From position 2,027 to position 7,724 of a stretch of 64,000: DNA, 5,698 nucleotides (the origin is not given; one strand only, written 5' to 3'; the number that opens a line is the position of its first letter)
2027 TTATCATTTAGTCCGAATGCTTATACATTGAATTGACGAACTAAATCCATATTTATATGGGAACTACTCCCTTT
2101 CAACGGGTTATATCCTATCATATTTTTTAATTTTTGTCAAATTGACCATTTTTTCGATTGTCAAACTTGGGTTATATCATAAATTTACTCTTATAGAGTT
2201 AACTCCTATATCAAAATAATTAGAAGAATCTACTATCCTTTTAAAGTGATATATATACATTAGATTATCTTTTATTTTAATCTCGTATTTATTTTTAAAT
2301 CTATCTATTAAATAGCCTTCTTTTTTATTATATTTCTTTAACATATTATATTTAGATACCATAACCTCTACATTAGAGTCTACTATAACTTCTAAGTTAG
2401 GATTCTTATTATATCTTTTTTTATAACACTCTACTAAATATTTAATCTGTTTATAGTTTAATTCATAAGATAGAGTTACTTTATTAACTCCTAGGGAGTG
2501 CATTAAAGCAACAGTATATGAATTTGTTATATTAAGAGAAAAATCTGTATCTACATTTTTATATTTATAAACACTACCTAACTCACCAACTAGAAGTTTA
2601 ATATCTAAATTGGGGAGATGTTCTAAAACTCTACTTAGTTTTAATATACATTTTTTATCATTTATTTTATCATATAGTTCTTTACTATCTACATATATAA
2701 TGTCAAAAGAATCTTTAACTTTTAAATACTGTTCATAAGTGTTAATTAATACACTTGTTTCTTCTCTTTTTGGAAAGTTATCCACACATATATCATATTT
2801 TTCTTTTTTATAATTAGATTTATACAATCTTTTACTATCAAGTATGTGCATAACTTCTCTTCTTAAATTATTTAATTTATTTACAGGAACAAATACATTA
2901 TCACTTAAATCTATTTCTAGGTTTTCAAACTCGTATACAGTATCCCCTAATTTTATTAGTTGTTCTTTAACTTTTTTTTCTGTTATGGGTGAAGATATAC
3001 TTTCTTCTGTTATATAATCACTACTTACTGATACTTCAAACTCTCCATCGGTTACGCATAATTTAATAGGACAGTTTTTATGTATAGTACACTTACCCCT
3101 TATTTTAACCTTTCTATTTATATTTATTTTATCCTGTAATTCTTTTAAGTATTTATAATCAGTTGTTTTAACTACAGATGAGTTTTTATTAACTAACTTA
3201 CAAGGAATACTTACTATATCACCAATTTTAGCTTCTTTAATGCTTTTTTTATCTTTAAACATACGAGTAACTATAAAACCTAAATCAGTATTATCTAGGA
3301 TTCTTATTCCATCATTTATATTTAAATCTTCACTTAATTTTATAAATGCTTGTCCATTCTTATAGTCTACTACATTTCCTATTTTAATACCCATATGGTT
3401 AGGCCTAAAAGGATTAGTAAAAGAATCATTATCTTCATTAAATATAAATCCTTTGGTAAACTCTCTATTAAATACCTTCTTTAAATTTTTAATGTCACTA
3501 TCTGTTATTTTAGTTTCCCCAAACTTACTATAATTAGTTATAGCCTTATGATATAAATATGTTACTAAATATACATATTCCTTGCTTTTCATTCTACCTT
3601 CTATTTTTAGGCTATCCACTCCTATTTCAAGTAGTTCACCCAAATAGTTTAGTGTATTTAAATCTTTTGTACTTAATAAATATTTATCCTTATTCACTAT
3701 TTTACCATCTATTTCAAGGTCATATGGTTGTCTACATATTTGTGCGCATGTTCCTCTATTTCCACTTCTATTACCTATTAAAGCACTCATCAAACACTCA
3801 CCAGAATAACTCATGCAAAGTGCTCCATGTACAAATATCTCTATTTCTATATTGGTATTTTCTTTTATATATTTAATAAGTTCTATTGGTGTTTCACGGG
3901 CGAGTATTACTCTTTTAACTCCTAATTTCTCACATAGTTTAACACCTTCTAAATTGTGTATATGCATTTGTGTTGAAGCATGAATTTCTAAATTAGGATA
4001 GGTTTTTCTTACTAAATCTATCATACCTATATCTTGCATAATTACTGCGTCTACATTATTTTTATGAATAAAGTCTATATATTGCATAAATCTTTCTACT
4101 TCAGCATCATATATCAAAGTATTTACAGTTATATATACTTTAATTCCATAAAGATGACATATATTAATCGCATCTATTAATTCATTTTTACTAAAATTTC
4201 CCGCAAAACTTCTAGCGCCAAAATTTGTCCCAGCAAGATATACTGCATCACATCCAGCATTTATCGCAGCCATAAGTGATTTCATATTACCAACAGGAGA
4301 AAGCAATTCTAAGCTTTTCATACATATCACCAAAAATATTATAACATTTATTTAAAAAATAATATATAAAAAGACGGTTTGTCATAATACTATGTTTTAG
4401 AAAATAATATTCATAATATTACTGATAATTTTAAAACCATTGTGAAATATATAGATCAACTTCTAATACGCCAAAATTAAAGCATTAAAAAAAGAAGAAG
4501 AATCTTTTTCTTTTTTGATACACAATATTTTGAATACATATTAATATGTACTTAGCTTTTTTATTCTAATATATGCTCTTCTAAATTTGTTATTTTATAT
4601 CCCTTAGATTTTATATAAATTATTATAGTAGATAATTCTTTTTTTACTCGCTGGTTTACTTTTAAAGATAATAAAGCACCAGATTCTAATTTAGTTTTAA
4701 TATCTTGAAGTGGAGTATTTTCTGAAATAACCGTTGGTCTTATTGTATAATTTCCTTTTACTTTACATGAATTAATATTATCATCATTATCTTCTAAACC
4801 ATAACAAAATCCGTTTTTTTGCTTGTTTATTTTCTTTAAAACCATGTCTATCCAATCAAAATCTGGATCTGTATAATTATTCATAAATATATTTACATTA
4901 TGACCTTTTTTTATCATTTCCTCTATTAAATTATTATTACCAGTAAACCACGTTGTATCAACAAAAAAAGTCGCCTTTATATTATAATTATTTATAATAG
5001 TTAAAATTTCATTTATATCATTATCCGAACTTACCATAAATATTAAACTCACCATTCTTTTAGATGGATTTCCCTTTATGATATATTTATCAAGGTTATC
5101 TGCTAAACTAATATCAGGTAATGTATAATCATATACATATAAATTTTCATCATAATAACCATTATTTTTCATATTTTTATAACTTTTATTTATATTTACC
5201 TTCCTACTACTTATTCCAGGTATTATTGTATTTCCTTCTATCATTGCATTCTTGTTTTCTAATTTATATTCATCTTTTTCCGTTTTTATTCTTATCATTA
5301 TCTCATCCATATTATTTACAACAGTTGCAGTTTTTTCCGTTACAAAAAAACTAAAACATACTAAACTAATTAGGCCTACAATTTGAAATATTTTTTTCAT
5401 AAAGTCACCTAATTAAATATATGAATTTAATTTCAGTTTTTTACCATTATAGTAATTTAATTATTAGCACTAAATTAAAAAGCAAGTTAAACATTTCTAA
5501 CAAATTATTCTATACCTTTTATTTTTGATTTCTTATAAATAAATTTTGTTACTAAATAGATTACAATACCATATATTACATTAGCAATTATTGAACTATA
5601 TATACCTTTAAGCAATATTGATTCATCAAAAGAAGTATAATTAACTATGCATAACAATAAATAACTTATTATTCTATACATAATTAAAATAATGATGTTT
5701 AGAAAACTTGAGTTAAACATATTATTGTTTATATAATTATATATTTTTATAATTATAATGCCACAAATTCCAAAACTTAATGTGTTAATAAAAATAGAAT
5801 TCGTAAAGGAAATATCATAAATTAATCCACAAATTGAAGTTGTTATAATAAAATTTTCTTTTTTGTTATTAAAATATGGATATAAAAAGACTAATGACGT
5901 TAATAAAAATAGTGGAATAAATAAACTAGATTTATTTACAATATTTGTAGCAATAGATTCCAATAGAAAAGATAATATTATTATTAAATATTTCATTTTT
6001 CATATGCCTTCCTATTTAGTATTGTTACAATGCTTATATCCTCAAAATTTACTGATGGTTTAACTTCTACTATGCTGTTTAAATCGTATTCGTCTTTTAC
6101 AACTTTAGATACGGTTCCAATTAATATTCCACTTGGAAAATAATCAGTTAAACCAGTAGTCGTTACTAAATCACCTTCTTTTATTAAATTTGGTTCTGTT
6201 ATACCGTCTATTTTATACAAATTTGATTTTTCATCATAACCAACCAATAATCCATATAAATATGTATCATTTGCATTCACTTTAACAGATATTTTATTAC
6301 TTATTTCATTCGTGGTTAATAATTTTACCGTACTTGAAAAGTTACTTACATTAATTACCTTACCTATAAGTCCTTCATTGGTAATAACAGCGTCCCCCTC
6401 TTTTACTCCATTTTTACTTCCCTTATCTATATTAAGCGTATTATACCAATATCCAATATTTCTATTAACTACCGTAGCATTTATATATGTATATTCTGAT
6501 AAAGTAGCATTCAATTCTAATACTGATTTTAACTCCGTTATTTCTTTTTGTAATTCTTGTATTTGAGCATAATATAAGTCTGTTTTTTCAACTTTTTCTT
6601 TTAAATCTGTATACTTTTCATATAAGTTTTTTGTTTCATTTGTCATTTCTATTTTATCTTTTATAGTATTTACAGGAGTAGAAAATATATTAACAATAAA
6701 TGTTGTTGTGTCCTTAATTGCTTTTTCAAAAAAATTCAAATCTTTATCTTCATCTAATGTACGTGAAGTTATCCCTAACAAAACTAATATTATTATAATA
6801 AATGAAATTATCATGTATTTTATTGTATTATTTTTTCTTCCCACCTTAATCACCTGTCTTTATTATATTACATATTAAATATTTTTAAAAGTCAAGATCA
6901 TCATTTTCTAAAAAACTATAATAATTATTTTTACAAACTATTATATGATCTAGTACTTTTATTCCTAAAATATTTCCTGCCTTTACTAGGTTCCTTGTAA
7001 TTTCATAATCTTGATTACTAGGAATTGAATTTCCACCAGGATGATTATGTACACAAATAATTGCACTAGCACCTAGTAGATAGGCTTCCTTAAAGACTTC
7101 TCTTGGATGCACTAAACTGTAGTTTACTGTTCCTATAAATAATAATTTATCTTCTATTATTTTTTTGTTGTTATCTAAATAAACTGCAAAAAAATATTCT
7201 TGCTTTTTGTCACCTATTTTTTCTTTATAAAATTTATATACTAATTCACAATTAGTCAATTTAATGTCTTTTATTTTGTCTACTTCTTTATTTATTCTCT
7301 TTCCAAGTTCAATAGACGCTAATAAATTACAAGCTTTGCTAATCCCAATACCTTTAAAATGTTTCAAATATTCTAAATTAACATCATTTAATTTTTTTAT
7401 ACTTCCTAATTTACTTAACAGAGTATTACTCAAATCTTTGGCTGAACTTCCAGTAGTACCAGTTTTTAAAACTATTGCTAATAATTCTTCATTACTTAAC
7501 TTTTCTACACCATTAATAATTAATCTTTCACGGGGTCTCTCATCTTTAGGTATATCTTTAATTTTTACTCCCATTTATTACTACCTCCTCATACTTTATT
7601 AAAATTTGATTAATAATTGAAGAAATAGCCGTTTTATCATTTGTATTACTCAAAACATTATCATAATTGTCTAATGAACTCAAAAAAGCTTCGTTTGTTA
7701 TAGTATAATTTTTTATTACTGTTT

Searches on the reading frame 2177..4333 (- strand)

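Call 58: search_protein_families(library=ncbifam, proteins=[window:2177-4333:-], max_evalue=0.00001)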
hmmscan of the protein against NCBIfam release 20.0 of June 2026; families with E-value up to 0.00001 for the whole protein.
window:2177-4333:- (718 aa): 4 families
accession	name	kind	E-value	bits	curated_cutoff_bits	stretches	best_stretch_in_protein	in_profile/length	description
NF011996.0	PRK15452.1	equivalog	5.1e-73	246.4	534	2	5-207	2-205/449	prephenate-dependent tRNA uridine(34) hydroxylase TrhP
NF047963.1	quinone_UbiU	equivalog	2e-52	178.4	440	2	8-197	1-194/331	ubiquinone anaerobic biosynthesis protein UbiU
NF047965.1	quinone_UbiV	equivalog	6.4e-13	48.9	275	1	46-245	43-241/292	ubiquinone anaerobic biosynthesis protein UbiV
NF011991.0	PRK15447.1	equivalog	2.3e-12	47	283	1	47-202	45-198/302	U32 family peptidase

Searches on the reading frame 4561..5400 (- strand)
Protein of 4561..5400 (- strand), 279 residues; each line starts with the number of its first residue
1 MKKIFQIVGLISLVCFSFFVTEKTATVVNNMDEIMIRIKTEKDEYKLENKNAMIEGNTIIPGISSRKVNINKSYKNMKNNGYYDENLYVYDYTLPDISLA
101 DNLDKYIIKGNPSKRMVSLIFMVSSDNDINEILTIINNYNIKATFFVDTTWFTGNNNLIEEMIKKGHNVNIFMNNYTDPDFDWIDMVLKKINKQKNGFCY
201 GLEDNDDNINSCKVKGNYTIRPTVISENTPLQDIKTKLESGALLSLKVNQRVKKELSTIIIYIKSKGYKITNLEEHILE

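Call 58: search_protein_families(library=ncbifam, proteins=[window:4561-5400:-], max_evalue=0.00001)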
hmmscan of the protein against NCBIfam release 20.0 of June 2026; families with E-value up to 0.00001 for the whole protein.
window:4561-5400:- (279 aa): 4 families
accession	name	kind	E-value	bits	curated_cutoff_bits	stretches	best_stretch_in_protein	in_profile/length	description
TIGR02873.1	spore_ylxY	hypoth_equivalog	7e-32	110.7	391.5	1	32-183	1-152/268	probable sporulation protein, polysaccharide deacetylase family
TIGR02764.1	spore_ybaN_pdaB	equivalog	6e-11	42.5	237.4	1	113-194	4-86/191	polysaccharide deacetylase family sporulation protein PdaB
NF045820.1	PgAcgDacpgdA_Strep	equivalog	6.2e-07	28.6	800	1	113-170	266-324/463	peptidoglycan-N-acetylglucosamine deacetylase PgdA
TIGR02884.1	spore_pdaA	equivalog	1.6e-06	28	298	0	103-172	26-95/224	delta-lactam-biosynthetic de-N-acetylase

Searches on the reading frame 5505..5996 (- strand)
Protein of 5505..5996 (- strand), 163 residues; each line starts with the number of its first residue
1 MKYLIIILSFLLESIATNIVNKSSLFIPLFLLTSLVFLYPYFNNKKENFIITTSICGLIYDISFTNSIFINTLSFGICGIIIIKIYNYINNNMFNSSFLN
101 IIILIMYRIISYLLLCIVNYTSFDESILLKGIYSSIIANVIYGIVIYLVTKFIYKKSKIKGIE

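Call 58: search_protein_families(library=ncbifam, proteins=[window:5505-5996:-], max_evalue=0.00001)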
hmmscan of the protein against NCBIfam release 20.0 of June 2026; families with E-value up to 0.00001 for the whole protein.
window:5505-5996:- (163 aa): 1 family
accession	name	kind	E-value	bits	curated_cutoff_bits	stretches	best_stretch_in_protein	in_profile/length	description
TIGR03426.1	shape_MreD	equivalog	1.5e-11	44.5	34.85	1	4-149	8-152/154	rod shape-determining protein MreD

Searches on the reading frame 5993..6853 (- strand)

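Call 58: search_protein_families(library=ncbifam, proteins=[window:5993-6853:-], max_evalue=0.00001)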
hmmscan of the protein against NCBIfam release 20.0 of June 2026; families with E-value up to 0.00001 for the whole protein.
window:5993-6853:- (286 aa): 16 families
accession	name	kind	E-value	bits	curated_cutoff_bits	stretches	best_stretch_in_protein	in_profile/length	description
TIGR00219.1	mreC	equivalog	2.1e-39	135.4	92.75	1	15-282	10-274/283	rod shape-determining protein MreC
NF010532.0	PRK13922.9-3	equivalog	9.7e-33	113.4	243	1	16-283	10-264/280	rod shape-determining protein MreC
NF010527.0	PRK13922.6-2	equivalog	1.3e-28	100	289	1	95-280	68-245/249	rod shape-determining protein MreC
NF010512.0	PRK13922.12-1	equivalog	2.3e-26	92.7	336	1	14-280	18-266/287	rod shape-determining protein MreC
NF010514.0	PRK13922.12-4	equivalog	1.9e-22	79.7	337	1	12-282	25-272/276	rod shape-determining protein MreC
NF010519.0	PRK13922.13-4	equivalog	6.8e-22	78.1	505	1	20-281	19-273/406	rod shape-determining protein MreC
NF010533.0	PRK13922.9-5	equivalog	1.3e-21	77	384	1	18-251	19-252/345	rod shape-determining protein MreC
NF010520.0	PRK13922.13-5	equivalog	2.4e-21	76.3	343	1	17-279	8-260/263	rod shape-determining protein MreC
NF010524.0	PRK13922.14-4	equivalog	1.3e-20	73.6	332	1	11-280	5-269/270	rod shape-determining protein MreC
NF010510.0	PRK13922.11-5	equivalog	2.5e-20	72.8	415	1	12-278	8-269/334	rod shape-determining protein MreC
NF010513.0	PRK13922.12-3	equivalog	4.4e-15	55.8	380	1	20-255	30-257/305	rod shape-determining protein MreC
NF010518.0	PRK13922.13-3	equivalog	6.4e-14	51.8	385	1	18-249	20-262/295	rod shape-determining protein MreC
NF011450.0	PRK14872.1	equivalog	8.3e-11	41.7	407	1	6-183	9-165/338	rod shape-determining protein MreC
NF010536.0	PRK13923.2-1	equivalog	2.2e-10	40.6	271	1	126-282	39-190/210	putative spore coat protein regulator protein YlbO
NF010508.0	PRK13922.11-1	equivalog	3.8e-08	32.5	648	0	92-205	86-203/369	rod shape-determining protein MreC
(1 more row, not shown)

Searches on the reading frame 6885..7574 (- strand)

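Call 58: search_protein_families(library=ncbifam, proteins=[window:6885-7574:-], max_evalue=0.00001)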
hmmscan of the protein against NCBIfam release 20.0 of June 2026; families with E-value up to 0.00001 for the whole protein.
window:6885-7574:- (229 aa): 2 families
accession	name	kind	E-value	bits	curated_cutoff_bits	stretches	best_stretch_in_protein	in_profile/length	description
NF000642.1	PRK00024.1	equivalog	8.7e-71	237.9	180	1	15-225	1-210/212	RadC family protein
TIGR00608.1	radc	subfamily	5.5e-66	222.4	133.85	1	13-225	1-216/218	RadC family protein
